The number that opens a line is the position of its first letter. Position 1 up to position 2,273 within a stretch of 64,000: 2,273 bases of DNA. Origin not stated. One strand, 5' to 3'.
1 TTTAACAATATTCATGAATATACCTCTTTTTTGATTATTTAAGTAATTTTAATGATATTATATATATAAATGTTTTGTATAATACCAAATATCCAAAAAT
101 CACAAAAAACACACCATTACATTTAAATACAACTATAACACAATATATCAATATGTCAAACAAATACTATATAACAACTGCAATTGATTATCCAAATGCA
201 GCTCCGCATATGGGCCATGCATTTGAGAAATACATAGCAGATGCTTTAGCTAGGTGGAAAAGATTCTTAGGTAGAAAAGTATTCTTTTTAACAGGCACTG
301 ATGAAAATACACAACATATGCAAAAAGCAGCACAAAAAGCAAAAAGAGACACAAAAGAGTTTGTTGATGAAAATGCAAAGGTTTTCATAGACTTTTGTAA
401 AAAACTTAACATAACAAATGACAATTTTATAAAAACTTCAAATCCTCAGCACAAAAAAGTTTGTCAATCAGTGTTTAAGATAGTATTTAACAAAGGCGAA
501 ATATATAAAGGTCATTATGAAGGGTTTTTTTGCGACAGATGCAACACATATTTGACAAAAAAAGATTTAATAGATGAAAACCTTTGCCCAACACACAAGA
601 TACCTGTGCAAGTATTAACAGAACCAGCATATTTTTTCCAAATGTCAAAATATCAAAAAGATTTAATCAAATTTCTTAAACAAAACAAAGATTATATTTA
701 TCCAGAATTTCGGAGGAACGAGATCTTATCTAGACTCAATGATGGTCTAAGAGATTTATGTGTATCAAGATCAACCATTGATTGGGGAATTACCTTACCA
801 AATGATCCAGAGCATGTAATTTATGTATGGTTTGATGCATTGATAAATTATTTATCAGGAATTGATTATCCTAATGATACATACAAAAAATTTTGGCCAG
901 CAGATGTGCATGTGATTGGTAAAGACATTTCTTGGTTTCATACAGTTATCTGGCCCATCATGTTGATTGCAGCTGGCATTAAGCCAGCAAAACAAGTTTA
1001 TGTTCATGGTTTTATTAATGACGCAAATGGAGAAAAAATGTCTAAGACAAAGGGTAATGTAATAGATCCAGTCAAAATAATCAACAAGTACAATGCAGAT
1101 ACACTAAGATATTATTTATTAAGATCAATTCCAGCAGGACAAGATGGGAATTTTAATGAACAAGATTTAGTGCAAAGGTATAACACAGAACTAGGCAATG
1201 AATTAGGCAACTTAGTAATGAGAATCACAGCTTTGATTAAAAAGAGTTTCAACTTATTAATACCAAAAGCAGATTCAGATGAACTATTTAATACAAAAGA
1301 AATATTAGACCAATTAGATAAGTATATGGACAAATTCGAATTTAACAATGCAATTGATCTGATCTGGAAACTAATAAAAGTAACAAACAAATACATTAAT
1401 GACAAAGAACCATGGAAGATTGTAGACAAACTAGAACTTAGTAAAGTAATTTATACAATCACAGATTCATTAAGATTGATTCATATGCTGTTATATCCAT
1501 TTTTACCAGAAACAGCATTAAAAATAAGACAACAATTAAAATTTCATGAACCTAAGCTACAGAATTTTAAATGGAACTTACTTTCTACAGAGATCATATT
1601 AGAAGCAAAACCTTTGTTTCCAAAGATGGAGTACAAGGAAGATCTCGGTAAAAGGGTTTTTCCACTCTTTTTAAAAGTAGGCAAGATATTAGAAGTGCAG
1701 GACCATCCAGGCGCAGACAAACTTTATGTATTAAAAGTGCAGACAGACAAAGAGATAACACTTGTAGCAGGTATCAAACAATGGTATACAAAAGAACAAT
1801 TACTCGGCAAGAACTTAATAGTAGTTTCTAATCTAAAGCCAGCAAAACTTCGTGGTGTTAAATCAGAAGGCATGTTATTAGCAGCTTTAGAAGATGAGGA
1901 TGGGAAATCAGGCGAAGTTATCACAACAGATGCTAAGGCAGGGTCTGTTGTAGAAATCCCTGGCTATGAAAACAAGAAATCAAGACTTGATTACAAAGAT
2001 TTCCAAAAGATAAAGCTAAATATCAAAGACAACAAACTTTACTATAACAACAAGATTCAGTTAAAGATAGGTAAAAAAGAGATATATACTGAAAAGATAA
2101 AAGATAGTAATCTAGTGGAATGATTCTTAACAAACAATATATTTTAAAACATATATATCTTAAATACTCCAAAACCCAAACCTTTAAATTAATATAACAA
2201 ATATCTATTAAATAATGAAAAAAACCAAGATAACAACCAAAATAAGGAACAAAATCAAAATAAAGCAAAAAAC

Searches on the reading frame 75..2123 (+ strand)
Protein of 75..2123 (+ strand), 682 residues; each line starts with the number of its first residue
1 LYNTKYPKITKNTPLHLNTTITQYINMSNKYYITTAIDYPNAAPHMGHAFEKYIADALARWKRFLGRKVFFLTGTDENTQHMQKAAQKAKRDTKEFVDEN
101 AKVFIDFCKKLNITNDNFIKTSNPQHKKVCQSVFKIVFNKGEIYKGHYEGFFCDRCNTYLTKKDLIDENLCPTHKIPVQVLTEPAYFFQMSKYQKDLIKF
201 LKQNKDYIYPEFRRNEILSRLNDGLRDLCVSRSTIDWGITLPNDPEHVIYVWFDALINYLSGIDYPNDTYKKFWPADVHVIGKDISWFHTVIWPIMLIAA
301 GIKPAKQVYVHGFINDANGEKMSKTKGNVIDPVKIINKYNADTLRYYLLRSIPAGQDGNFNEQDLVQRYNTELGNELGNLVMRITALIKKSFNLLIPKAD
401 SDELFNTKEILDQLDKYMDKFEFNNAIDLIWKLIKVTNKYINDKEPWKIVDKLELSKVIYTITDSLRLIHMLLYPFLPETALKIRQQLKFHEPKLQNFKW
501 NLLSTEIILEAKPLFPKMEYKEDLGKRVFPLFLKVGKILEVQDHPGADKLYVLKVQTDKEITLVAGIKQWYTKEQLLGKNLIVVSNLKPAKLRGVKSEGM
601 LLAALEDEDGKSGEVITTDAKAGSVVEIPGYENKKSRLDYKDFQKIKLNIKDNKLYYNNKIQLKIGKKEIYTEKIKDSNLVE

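Call 8: search_protein_families(library=pfam, proteins=[window:75-2123:+], max_evalue=0.01)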
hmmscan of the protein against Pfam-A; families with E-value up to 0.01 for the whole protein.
window:75-2123:+ (682 aa): 7 families
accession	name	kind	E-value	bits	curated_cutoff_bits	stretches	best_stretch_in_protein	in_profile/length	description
PF09334.17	tRNA-synt_1g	-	4.4e-96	322.5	20.1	2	180-384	178-390/391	tRNA synthetases class I (M)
PF00133.28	tRNA-synt_1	-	6.5e-44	150.8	22.7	2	246-359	296-412/414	tRNA synthetases class I (I, L, M and V)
PF01588.26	tRNA_bind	-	1.1e-27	96.4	27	1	533-622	1-91/96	Putative tRNA binding domain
PF01406.26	tRNA-synt_1e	-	6.5e-12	45.9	27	2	277-351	209-283/301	tRNA synthetases class I (C) catalytic domain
PF08264.19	Anticodon_1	-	9e-06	26.1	25.1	1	408-496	9-89/148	Anticodon-binding domain of tRNA ligase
PF19303.5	Anticodon_3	-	3.6e-05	24.1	23.5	1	408-494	19-107/152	Anticodon binding domain of methionyl tRNA ligase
PF01921.24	tRNA-synt_1f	-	7.5e-05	22.2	27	1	297-354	260-315/360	tRNA synthetases class I (K)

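Call 30: find_related_loci(query=window:75-2123:+, collection=genome_contigs, flank=1000)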
Query window:75-2123:+ (682 aa) in genome_contigs; peptide patterns used: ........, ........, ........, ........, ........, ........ (x = any residue, [..] = any of these).
57 stretches matched a pattern; 36 encode a relative of the query (tblastn E <= 1e-3); 36 distinct loci.
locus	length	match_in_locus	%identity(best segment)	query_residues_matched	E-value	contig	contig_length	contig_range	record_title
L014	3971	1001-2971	75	25-682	0e+0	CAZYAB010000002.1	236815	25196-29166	MAG TPA_asm: uncultured Methanosarcinales archaeon isolate SRP077602_co2_46 genome assembly, contig: NODE_27_length_2368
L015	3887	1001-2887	51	29-655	0e+0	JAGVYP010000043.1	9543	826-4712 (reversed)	Candidatus Woesearchaeota archaeon isolate RIFCSPHIGHO2_02_FULL_36_9 rifcsphigho2_02_scaffold_27034, whole genome shotgu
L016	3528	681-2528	48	31-655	0e+0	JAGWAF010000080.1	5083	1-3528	Candidatus Woesearchaeota archaeon isolate RIFCSPHIGHO2_02_FULL_39_9 rifcsphigho2_02_scaffold_43502, whole genome shotgu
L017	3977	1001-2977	40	2-626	6e-152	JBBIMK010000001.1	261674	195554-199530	MAG: bacterium isolate BQF170218_bin_230 NODE_39_length_261674_cov_9.292777, whole genome shotgun sequence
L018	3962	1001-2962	40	31-636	1e-151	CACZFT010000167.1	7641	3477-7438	MAG: uncultured Selenomonas sp. isolate RUG12578 genome assembly, contig: RUG12578_asm_167, whole genome shotgun sequenc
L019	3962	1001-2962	40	31-636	4e-151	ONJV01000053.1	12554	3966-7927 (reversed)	uncultured Veillonellaceae bacterium isolate RUG371 genome assembly, contig: scaffold_4819, whole genome shotgun sequenc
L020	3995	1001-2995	39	31-649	7e-151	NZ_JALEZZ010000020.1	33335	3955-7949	MAG: Selenomonas sp. isolate SUG490 k141_105457, whole genome shotgun sequence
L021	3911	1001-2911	42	31-626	1e-142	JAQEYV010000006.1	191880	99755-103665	Clostridiaceae bacterium OF42-15pH9A OF42-15pH9A.Scaf6, whole genome shotgun sequence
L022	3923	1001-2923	41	31-630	7e-142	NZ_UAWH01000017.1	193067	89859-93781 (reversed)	Clostridium paraputrificum strain NCTC11833, whole genome shotgun sequence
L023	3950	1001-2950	38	29-604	6e-139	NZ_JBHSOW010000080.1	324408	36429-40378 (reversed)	Paenibacillus solisilvae strain CGMCC 1.16619 platanus_K_17_124_80, whole genome shotgun sequence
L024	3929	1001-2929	38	29-626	4e-137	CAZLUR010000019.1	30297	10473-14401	MAG TPA_asm: uncultured Desulfohalobiaceae bacterium isolate SRP141376_co2_328 genome assembly, contig: NODE_3287_length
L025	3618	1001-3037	36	21-668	7e-137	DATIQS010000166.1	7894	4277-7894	MAG TPA_asm: Fibrobacteraceae bacterium isolate SMAG_U15883 k141_515935, whole genome shotgun sequence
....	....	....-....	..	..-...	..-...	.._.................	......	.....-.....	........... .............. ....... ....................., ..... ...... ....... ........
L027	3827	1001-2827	39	26-604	1e-133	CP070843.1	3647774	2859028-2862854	MAG: Deltaproteobacteria bacterium isolate bin435 chromosome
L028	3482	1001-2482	46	30-518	6e-133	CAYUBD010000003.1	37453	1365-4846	MAG TPA_asm: uncultured archaeon isolate binchicken_co34_528 genome assembly, contig: NODE_1516_length_37453_cov_7.06273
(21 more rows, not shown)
